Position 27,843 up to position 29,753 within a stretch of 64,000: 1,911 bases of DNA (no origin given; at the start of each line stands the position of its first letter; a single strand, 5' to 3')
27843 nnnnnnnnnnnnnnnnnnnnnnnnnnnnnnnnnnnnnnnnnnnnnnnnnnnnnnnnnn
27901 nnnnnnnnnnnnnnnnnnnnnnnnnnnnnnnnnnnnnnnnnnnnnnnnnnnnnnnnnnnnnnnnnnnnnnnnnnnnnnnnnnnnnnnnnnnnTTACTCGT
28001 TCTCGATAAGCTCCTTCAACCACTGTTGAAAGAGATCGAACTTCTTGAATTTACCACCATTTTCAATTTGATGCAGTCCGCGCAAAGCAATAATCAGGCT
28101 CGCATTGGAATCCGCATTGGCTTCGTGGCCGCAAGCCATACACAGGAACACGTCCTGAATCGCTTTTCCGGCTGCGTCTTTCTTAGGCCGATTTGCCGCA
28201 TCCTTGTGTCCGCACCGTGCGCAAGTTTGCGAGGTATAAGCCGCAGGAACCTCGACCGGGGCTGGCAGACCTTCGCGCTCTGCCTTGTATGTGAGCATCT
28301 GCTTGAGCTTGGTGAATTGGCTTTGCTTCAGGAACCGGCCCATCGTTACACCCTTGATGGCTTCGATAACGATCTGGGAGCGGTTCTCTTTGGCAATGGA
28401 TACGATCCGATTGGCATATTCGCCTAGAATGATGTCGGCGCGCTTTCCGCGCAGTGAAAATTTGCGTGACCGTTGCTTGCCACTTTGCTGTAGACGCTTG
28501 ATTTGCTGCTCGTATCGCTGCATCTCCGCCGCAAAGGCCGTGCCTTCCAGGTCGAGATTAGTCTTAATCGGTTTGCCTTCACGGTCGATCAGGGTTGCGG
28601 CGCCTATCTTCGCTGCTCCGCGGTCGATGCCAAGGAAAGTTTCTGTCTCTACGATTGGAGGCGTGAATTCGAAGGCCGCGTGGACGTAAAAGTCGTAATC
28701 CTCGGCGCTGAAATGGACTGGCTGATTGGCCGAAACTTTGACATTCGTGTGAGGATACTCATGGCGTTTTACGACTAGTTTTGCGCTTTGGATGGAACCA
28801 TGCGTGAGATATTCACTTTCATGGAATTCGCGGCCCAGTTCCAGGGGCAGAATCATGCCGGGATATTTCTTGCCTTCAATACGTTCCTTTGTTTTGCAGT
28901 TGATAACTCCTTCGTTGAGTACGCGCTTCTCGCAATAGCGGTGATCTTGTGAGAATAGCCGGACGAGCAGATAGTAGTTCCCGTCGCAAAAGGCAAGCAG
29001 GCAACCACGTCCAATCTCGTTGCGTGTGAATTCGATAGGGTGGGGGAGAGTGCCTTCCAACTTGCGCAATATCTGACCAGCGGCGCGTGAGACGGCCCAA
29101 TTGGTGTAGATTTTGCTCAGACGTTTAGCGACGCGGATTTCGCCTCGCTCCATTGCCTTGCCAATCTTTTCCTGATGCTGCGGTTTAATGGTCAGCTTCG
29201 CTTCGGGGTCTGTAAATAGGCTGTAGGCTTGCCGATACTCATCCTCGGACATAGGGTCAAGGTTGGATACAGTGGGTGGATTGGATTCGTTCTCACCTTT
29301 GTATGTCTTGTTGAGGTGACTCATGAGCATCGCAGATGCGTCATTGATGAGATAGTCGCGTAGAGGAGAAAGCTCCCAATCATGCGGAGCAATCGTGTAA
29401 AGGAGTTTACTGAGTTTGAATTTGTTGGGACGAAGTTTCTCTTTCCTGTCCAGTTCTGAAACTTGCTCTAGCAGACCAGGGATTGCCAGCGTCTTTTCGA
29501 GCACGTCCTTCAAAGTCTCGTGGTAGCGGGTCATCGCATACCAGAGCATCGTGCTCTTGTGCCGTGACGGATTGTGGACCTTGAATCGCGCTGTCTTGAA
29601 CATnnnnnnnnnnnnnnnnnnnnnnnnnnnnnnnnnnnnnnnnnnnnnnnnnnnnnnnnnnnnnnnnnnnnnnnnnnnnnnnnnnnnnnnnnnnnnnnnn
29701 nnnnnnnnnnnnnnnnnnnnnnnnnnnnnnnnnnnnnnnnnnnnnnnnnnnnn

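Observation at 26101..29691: Stand-alone miniature type V-like CRISPR locus: 536-aa TnpB/Cas12-family nuclease plus a 5-repeat array on an AT-rich islet, with no adaptation genes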

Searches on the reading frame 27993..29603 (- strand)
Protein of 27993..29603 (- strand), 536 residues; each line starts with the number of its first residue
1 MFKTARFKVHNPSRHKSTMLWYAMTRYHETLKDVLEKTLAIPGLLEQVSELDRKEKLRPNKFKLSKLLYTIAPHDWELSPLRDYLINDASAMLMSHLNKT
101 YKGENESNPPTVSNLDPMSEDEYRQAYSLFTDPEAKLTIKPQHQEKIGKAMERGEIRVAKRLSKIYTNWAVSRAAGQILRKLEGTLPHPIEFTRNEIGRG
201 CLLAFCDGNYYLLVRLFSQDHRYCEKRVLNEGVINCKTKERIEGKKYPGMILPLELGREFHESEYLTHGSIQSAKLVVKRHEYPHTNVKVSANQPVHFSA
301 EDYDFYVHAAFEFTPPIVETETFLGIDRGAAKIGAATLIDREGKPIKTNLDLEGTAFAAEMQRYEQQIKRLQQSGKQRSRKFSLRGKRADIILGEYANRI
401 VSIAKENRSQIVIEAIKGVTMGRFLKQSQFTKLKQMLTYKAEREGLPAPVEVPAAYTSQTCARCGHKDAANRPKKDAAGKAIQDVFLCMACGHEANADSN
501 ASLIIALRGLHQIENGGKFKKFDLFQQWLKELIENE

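Call 4: search_protein_families(library=pfam, proteins=[window:27993-29603:-], max_evalue=0.1)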
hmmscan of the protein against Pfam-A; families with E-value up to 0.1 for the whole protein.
window:27993-29603:- (536 aa): 2 families
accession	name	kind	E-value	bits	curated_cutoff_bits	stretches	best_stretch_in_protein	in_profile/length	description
PF07282.18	Cas12f1-like_TNB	-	1.9e-17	63.6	26.3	1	430-505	1-60/60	Cas12f1-like, TNB domain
PF18516.7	RuvC_1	-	0.056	13.2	26.2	0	323-439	23-139/244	RuvC nuclease domain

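Call 5: search_protein_families(library=ncbifam, proteins=[window:27993-29603:-], max_evalue=0.1)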
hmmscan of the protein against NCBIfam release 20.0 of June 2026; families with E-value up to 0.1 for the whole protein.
window:27993-29603:- (536 aa): 9 families
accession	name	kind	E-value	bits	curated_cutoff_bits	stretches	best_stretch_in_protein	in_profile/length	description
NF049972.1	CRISPR_Cas12f2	exception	6.7e-36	124.1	450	1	295-512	305-522/524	type V CRISPR-associated effector Cas12f2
NF040570.1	guided_TnpB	subfamily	5e-25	88.6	100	1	302-507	172-388/389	RNA-guided endonuclease TnpB family protein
NF045604.1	cas_Cas12e_CasX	equivalog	5.2e-21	74.7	200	2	250-475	530-769/886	type V CRISPR RNA-guided endonuclease Cas12e/CasX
TIGR01766.2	TIGR01766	domain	4.4e-07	30.3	32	1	387-458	4-82/82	IS200/IS605 family accessory protein TnpB-related protein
NF038281.1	IS200_TnpB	exception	1e-06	28.2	425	1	416-507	273-357/360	IS200/IS605 family element RNA-guided endonuclease TnpB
NF033951.2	Cas12d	equivalog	4e-05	22.1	250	1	483-510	1148-1177/1180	type V CRISPR-associated protein Cas12d/CasY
NF038280.1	IS607_TnpB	exception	0.0012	17.9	350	1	360-511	240-394/431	IS607 family element RNA-guided endonuclease TnpB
NF041911.1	HVO_0649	equivalog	0.0052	16.6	70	1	457-494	21-58/65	HVO_0649 family zinc finger protein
NF038192.1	V_cas_c2c8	exception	0.026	13.6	350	1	432-471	419-457/457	type V CRISPR-associated protein C2c8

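Call 6: search_solved_structures(query=window:27993-29603:-, max_evalue=10, show_alignments=3)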
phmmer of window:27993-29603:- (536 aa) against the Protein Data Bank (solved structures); distinct sequences matched with E-value up to 10: 18.
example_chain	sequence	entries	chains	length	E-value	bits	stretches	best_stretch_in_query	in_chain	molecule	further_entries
8j12_A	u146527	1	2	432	4.3e-14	55.2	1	288-512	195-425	Transposase IS605 OrfB C-terminal domain-containing protein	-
8j3r_A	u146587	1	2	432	5e-14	55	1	289-512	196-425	Transposase IS605 OrfB C-terminal domain-containing protein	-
7wju_A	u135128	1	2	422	3.6e-13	52.1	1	290-512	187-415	OrfB_Zn_ribbon domain-containing protein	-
8dzj_A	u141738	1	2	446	4.2e-13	51.9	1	290-512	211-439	OrfB_Zn_ribbon domain-containing protein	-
8j1j_A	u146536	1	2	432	5.3e-13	51.6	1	289-512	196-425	Transposase IS605 OrfB C-terminal domain-containing protein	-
9nzq_A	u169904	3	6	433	6.5e-10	41.4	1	389-513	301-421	Cas12f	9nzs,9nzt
9nzp_A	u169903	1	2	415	1.1e-09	40.6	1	321-507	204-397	IS200/IS605 family element transposase accessory protein TnpB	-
8hr5_A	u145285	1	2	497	2.1e-09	39.8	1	398-510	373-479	Transposase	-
8xyc_A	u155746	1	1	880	9.3e-09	37.6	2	245-429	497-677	dVemCas12e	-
8y2i_A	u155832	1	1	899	1.5e-08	36.9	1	303-471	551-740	dLesCas12e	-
6ny1_Y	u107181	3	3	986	2.3e-08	36.3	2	286-466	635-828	CasX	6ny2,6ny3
9i8y_A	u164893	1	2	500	9.1e-08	34.3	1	389-495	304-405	CRISPR-associated endodeoxyribonuclease Cas12f1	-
7way_A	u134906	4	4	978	1.2e-07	33.9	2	320-466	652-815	dPlmCasX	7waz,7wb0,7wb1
9nzo_B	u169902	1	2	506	0.063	15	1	425-472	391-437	Cas12f Effector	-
9nzr_A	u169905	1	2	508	0.064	15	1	425-472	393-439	Cas12f Nuclease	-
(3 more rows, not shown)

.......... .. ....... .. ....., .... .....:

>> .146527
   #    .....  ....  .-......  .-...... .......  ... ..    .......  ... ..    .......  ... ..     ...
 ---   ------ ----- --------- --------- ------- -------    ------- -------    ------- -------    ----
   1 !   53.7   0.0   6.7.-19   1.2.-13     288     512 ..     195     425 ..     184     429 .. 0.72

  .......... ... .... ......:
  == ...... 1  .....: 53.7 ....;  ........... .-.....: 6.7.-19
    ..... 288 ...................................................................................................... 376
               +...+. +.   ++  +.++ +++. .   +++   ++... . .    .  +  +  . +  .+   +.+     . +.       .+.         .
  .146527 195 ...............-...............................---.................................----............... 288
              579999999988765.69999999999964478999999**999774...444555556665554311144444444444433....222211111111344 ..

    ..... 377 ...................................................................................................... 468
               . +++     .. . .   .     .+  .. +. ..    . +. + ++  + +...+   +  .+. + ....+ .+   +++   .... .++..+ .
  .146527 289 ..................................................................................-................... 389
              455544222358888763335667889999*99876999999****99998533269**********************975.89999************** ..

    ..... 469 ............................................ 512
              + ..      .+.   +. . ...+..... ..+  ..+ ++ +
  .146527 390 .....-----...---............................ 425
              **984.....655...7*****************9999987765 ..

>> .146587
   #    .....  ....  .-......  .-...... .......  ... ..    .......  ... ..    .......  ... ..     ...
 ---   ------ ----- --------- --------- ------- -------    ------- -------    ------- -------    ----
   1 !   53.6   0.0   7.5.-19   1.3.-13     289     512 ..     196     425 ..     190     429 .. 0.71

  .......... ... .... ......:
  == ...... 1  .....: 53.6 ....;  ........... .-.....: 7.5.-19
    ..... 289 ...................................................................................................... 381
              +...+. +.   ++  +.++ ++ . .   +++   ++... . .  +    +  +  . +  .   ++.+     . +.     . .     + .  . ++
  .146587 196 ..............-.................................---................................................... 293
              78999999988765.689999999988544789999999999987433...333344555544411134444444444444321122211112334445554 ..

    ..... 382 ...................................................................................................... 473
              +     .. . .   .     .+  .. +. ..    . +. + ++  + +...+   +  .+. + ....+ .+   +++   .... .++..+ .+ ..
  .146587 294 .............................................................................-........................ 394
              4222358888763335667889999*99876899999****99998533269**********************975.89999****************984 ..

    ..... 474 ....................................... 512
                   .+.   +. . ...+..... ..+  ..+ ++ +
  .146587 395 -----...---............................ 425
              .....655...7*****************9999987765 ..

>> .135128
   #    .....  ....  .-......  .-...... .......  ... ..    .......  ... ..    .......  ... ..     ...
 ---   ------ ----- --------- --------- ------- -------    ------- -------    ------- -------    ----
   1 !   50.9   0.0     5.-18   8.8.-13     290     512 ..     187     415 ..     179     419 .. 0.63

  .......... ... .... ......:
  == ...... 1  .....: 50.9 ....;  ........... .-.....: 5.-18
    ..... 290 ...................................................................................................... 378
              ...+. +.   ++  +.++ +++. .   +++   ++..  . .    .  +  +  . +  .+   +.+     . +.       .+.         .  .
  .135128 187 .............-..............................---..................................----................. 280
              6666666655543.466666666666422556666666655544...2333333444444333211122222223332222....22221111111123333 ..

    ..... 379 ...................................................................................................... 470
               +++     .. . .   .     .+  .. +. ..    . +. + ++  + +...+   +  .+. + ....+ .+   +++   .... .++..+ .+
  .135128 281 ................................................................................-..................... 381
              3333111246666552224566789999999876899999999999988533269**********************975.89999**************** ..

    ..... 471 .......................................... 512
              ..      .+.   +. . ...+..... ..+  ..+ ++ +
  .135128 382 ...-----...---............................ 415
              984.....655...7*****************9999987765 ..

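Call 8: find_homologous_proteins(query=window:27993-29603:-, max_evalue=0.001)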
Query window:27993-29603:- (536 aa): 420 proteins with E <= 0.001 among 8000 candidates; the best 120 are listed.
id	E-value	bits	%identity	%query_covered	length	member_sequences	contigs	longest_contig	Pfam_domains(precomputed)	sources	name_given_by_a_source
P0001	0.0e+0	1181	100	97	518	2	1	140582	PF07282.19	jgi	jgi:IS605 OrfB family transposase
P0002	0.0e+0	1066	90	96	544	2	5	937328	PF07282.19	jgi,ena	jgi:IS605 OrfB family transposase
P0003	0.0e+0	1060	86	99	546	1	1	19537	PF07282.19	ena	-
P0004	0.0e+0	1060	86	99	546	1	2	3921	PF07282.19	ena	-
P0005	0.0e+0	1060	86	99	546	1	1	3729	PF07282.19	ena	-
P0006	0.0e+0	1058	86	99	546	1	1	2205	PF07282.19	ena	-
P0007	0.0e+0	1056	86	99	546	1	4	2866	PF07282.19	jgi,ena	jgi:IS605 OrfB family transposase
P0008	0.0e+0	1056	86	99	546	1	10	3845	PF07282.19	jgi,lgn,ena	jgi:IS605 OrfB family transposase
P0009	0.0e+0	1055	86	99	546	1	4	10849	PF07282.19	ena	-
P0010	0.0e+0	1052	86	99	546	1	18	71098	PF07282.19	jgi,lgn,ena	jgi:IS605 OrfB family transposase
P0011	0.0e+0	1033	84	99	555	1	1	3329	PF07282.19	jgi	jgi:IS605 OrfB family transposase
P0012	0.0e+0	1030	84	99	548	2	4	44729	PF07282.19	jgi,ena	jgi:IS605 OrfB family transposase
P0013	0.0e+0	1017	83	99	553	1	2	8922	PF07282.19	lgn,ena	-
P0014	0.0e+0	1015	83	99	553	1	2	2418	PF07282.19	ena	-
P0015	0.0e+0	1014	83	99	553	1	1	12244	PF07282.19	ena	-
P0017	0.0e+0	1013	83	99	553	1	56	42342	PF07282.19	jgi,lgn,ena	jgi:IS605 OrfB family transposase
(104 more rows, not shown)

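Call 13: find_related_loci(query=A1, collection=genome_contigs, flank=10000)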
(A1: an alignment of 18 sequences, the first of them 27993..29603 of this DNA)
Query A1 (536 aa) in genome_contigs; peptide patterns used: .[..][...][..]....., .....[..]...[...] (x = any residue, [..] = any of these).
74 stretches matched a pattern; 23 encode a relative of the query (tblastn E <= 1e-3); 22 distinct loci.
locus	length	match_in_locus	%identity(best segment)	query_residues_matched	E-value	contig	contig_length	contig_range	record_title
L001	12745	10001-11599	86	1-533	0e+0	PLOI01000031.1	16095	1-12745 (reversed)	MAG: Acidobacteriaceae bacterium isolate fen_408 73.20120800_E1D.12_contig_2116, whole genome shotgun sequence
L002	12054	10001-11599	83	1-533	0e+0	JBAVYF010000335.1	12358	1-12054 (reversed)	MAG: Terracidiphilus sp. isolate MFD02755_ilm_asm_bin7 k127_5454, whole genome shotgun sequence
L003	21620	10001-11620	81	1-533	0e+0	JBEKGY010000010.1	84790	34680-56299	MAG: Terracidiphilus sp. isolate SPRUCE 264 SPRUCE_264_10, whole genome shotgun sequence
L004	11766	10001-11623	80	1-533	0e+0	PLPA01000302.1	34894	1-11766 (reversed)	MAG: Acidobacteriaceae bacterium isolate bog_399 73.20120700_S3X.17_contig_1490, whole genome shotgun sequence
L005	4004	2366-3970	78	1-533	0e+0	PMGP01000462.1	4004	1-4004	MAG: Acidobacteriaceae bacterium isolate bog_321 73.20120600_S2D.28_contig_9236, whole genome shotgun sequence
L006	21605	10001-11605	75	1-533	0e+0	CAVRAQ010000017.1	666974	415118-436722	MAG: uncultured Acidobacteriaceae bacterium isolate MFD04492.bin.2.134 genome assembly, contig: contig_33889, whole geno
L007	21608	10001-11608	72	1-533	0e+0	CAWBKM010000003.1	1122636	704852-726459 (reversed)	MAG: uncultured Acidobacteriaceae bacterium isolate MFD05512.bin.1.16 genome assembly, contig: contig_2124, whole genome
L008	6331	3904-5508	71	1-533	0e+0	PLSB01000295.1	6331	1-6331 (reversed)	MAG: Acidobacteriaceae bacterium isolate bog_373 73.20120700_S1D.65_contig_59821, whole genome shotgun sequence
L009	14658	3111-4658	60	1-533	0e+0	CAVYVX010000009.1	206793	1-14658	MAG: uncultured Acidobacteriaceae bacterium isolate MFD01476.bin.1.152 genome assembly, contig: contig_39417, whole geno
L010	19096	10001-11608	82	1-536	0e+0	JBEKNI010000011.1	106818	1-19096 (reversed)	MAG: Terracidiphilus sp. isolate SPRUCE 413 SPRUCE_413_11, whole genome shotgun sequence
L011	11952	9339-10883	54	1-533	0e+0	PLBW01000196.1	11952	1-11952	MAG: Acidobacteriaceae bacterium isolate palsa_254 73.20111000_P3M.39_contig_2467, whole genome shotgun sequence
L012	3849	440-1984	55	1-533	0e+0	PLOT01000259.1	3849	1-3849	MAG: Granulicella sp. isolate bog_405 73.20120700_S3X.41_contig_24597, whole genome shotgun sequence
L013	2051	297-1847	55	2-530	0e+0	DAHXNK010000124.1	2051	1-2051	MAG TPA_asm: Acidobacteriaceae bacterium isolate clean1783 NODE_124_length_2051_cov_4.267152, whole genome shotgun seque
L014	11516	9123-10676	54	1-536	0e+0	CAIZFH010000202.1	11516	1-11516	MAG: uncultured Granulicella sp. isolate AlinenLipids_bin-5984 genome assembly, contig: bin-5984:202/319, whole genome s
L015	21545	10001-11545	54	1-533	0e+0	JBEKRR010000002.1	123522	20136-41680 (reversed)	MAG: Acidobacteriaceae bacterium isolate SPRUCE 515 SPRUCE_515_2, whole genome shotgun sequence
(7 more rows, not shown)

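Call 14: search_solved_structures(query=A1, max_evalue=1)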
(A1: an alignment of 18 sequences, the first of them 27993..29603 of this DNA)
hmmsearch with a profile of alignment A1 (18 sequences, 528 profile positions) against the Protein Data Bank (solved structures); distinct sequences matched with E-value up to 1: 27.
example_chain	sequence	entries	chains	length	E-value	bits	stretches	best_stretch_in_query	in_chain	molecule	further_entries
8j3r_A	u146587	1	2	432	5.5e-19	71.3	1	272-494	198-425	Transposase IS605 OrfB C-terminal domain-containing protein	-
8j12_A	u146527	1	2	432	6.2e-19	71.1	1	276-494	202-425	Transposase IS605 OrfB C-terminal domain-containing protein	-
8j1j_A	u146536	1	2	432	1.2e-18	70.2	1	281-494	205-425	Transposase IS605 OrfB C-terminal domain-containing protein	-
9nzq_A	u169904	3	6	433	4.1e-18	68.4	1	285-495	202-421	Cas12f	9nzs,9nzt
7wju_A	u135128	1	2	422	6.3e-18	67.8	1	277-494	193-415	OrfB_Zn_ribbon domain-containing protein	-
8dzj_A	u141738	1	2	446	7.3e-18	67.6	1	277-494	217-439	OrfB_Zn_ribbon domain-containing protein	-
8y2i_A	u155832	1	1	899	3e-14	55.6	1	282-452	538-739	dLesCas12e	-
8xyc_A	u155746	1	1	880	5e-14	54.9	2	282-451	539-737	dVemCas12e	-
8hr5_A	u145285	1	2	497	4.7e-13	51.7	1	381-491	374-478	Transposase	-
9i8y_A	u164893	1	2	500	3.2e-12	48.9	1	274-476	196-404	CRISPR-associated endodeoxyribonuclease Cas12f1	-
9nzp_A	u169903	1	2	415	1.5e-11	46.7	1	296-488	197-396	IS200/IS605 family element transposase accessory protein TnpB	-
7way_A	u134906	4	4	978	1.3e-09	40.3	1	265-448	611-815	dPlmCasX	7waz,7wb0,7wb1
6ny1_Y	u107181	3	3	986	1.7e-09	40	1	250-448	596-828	CasX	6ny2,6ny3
6xmf_A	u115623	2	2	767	1.5e-06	30.3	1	379-487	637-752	CRISPR-Cas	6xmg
8i3q_A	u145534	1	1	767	1.5e-06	30.3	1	379-487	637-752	Cas12g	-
9jfo_A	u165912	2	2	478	0.0015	20.4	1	398-488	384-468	LaTranC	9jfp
9j09_A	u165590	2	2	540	0.014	17.1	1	403-487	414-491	Transposase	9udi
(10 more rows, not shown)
